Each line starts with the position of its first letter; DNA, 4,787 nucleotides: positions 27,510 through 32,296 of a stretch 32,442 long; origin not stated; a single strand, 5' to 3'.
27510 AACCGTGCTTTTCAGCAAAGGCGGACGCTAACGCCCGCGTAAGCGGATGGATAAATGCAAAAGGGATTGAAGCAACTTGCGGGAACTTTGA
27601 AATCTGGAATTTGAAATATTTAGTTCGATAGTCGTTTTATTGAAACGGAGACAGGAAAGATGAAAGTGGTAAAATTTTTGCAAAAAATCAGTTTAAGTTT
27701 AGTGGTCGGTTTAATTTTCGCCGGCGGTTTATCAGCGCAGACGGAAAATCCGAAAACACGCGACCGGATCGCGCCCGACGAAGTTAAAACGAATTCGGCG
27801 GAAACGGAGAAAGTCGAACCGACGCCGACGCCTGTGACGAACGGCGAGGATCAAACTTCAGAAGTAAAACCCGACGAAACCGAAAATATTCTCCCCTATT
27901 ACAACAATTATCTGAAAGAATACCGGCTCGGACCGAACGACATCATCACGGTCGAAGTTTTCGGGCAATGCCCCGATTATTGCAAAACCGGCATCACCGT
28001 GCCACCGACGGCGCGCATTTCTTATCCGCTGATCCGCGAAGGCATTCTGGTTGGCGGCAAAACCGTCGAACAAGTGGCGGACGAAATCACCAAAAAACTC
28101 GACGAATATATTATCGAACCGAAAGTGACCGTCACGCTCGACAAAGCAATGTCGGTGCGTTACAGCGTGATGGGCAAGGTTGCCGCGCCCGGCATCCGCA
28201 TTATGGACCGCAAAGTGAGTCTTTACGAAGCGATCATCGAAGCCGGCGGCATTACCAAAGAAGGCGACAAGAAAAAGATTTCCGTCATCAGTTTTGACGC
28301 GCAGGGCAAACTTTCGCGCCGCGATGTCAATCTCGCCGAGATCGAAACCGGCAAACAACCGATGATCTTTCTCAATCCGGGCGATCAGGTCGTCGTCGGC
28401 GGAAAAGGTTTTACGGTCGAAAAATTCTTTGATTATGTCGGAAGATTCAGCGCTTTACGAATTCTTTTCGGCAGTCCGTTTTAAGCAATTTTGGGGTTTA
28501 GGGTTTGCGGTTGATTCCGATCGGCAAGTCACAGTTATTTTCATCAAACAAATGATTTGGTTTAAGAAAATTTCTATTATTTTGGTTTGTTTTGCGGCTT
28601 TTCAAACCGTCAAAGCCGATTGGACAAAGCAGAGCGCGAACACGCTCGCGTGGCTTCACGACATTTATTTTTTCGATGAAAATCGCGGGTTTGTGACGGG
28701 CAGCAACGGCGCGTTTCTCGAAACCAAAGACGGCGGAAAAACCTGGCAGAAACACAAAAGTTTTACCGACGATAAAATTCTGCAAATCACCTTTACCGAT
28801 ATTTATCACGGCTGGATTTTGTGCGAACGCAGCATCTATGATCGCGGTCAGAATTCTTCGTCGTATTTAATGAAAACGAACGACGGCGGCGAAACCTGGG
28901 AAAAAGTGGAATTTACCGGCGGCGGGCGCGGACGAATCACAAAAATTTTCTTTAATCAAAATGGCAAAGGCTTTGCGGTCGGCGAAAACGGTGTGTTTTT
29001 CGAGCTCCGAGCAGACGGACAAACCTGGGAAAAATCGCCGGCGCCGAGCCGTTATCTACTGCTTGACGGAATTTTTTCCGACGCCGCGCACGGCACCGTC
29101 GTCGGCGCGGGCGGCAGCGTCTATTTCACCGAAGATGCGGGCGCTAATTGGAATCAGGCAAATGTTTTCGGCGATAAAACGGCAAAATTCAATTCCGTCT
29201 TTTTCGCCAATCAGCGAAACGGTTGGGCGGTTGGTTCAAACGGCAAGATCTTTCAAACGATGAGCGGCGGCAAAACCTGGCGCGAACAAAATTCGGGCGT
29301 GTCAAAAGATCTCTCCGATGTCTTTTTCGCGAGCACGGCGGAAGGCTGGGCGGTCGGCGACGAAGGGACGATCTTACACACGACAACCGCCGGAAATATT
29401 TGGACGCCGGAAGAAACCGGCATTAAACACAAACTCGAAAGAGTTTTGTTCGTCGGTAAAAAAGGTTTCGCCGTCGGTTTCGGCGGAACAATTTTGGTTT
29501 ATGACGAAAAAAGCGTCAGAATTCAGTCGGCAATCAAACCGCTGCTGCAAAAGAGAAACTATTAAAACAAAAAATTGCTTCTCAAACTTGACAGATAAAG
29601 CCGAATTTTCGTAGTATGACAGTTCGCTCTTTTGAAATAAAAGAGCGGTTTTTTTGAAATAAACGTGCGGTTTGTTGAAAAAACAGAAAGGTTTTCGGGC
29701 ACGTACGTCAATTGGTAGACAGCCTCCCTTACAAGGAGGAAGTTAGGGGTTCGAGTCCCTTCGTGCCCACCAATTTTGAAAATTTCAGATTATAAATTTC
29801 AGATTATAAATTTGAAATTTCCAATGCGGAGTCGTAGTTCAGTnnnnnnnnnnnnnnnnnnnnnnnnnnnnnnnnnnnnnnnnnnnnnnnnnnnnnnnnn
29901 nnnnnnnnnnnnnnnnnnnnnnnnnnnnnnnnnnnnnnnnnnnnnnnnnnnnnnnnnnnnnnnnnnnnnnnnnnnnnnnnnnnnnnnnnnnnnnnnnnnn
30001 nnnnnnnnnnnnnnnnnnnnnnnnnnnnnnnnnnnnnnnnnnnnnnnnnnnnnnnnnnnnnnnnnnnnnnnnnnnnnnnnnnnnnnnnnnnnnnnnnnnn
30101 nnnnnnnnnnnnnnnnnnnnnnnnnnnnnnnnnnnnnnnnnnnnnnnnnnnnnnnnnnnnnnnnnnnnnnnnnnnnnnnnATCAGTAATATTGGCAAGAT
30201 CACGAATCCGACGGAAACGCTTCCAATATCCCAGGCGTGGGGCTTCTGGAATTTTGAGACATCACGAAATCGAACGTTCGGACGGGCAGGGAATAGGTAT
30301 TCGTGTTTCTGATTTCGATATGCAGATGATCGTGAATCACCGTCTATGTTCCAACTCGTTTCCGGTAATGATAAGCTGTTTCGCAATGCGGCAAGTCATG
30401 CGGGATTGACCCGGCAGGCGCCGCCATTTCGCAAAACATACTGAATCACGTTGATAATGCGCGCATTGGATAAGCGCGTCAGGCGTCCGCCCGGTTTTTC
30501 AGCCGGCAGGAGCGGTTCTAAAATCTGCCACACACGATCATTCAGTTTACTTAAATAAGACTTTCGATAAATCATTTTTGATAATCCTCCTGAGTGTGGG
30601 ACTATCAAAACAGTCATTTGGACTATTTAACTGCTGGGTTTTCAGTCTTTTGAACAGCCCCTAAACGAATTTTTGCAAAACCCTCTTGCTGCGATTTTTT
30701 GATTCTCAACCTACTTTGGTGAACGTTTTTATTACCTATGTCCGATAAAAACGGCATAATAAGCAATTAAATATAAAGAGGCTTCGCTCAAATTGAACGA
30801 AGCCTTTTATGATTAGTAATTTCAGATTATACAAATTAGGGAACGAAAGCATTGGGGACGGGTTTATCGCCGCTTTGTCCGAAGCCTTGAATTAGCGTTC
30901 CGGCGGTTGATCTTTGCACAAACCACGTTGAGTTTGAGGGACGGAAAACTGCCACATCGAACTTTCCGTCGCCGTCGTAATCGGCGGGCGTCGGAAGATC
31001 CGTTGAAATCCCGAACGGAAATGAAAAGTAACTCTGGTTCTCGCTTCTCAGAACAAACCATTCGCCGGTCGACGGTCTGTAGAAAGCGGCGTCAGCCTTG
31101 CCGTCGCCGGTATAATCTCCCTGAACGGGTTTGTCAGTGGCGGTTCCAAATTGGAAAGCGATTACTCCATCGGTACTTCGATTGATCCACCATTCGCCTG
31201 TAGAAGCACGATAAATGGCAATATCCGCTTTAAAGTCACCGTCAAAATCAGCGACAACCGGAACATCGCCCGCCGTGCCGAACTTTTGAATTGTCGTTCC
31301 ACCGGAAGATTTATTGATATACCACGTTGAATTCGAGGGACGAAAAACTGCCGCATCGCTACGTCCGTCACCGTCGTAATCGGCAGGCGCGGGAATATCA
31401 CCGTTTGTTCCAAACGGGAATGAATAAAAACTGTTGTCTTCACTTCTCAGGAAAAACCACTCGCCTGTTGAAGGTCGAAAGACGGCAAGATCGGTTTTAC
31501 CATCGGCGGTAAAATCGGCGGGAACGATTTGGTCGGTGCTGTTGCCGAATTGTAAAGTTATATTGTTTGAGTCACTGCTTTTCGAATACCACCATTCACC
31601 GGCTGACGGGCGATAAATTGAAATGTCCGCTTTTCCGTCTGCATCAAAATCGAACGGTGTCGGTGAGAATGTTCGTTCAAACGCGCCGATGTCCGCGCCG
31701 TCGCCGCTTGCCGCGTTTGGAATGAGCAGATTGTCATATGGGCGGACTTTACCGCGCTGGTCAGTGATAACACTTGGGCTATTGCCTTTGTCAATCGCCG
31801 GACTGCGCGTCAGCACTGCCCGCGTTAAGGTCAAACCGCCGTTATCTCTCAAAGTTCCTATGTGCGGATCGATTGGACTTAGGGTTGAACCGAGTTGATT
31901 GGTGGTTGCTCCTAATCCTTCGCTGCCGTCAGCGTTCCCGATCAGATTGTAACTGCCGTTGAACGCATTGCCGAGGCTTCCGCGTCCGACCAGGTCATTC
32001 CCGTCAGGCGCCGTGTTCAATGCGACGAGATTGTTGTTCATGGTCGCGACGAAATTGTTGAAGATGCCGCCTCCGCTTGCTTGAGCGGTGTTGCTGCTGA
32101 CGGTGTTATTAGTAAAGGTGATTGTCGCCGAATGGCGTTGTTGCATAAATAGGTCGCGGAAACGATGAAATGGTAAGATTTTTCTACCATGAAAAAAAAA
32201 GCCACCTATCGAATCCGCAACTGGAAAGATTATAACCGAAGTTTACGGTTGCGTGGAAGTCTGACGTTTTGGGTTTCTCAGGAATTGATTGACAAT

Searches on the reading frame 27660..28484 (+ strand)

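Call 28: search_protein_families(library=ncbifam, proteins=[window:27660-28484:+], max_evalue=0.001)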
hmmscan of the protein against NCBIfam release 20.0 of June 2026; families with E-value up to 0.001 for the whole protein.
window:27660-28484:+ (274 aa): 4 families
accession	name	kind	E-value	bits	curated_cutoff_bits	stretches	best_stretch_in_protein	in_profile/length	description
TIGR03027.2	pepcterm_export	equivalog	1.2e-20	73.9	180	1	87-247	2-165/169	XrtA/PEP-CTERM system exopolysaccharide export protein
NF041843.1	EpsY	equivalog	1.9e-19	69.7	320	1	86-246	51-210/211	exopolysaccharide export protein EpsY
TIGR03028.1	EpsE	equivalog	2.3e-19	69.7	262.65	1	87-246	1-159/239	polysaccharide export protein EpsE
NF011658.0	PRK15078.1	subfamily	1e-14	54.1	333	1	82-216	81-222/380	polysaccharide export protein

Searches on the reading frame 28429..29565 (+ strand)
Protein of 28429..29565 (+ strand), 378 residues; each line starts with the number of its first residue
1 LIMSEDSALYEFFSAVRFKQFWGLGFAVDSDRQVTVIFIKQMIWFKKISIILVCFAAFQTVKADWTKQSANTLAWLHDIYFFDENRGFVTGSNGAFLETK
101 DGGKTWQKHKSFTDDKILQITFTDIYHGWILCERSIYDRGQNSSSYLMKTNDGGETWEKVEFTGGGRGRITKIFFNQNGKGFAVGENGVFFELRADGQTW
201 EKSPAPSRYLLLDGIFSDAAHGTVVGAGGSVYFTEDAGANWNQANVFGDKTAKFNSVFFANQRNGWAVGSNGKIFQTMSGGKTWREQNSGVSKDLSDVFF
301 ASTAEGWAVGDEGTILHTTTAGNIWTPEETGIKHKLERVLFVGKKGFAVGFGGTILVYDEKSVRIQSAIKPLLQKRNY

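Call 28: search_protein_families(library=ncbifam, proteins=[window:28429-29565:+], max_evalue=0.001)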
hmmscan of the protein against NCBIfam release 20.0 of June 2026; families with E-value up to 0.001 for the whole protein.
window:28429-29565:+ (378 aa): 2 families
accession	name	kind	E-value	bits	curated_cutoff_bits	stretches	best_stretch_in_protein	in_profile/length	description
NF010237.0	PRK13684.1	equivalog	2.5e-36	125.4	326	5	251-326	45-122/334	photosynthesis system II assembly factor Ycf48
NF045728.1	glycosyl_F510_1955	equivalog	2.4e-09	36.9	175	1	147-295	74-220/246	F510_1955 family glycosylhydrolase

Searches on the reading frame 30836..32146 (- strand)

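Call 28: search_protein_families(library=ncbifam, proteins=[window:30836-32146:-], max_evalue=0.001)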
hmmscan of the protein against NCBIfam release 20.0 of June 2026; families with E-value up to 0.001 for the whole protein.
window:30836-32146:- (436 aa): 2 families
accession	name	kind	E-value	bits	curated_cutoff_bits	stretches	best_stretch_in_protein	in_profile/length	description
NF041518.1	choice_anch_Q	domain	3.1e-18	65.8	25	1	93-158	1-57/58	choice-of-anchor Q domain-containing protein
NF047539.1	XAC2610_fam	domain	4.3e-05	23.9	35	0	210-228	4-22/89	XAC2610-related protein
